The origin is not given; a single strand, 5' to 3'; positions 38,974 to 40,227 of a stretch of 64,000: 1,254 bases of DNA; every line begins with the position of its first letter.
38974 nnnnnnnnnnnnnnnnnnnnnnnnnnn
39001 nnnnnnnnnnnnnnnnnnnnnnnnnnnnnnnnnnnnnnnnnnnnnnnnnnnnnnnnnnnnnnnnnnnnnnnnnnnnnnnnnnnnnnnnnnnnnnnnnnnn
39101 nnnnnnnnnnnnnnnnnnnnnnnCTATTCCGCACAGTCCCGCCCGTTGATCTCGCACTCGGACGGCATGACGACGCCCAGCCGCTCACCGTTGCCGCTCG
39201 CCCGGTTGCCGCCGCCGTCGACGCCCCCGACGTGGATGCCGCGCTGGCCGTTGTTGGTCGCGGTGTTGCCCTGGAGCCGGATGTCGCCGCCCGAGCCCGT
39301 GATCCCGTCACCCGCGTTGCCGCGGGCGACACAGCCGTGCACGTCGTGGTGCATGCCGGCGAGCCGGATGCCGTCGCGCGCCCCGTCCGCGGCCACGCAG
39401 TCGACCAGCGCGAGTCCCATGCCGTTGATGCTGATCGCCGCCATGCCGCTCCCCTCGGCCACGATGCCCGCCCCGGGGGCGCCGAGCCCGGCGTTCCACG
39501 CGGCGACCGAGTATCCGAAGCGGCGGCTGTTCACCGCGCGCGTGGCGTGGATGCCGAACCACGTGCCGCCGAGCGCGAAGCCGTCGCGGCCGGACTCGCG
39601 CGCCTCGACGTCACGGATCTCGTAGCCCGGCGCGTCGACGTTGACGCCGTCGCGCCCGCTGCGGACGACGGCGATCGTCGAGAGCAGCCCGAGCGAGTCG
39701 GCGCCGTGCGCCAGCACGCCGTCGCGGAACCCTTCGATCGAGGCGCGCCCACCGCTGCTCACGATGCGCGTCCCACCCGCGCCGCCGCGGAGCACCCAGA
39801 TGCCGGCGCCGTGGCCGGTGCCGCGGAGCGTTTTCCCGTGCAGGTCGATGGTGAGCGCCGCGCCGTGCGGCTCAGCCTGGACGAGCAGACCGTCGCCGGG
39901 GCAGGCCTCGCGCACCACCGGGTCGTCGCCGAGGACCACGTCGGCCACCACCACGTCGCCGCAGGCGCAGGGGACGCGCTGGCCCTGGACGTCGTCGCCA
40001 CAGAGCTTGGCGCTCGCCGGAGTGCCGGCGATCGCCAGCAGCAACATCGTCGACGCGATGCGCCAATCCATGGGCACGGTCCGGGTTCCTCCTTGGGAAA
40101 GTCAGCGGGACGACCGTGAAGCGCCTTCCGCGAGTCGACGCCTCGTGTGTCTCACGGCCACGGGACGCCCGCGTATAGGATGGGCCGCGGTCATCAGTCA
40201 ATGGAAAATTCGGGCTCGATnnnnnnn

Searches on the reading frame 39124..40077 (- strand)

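Call 49: search_protein_families(library=pfam, proteins=[window:39124-40077:-], max_evalue=0.001)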
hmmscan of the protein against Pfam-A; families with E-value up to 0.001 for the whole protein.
window:39124-40077:- (317 aa): 1 family
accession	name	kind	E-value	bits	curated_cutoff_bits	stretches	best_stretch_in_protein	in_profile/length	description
PF13229.12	Beta_helix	-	3.9e-05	23.8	25.9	1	218-285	76-146/158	Right handed beta helix region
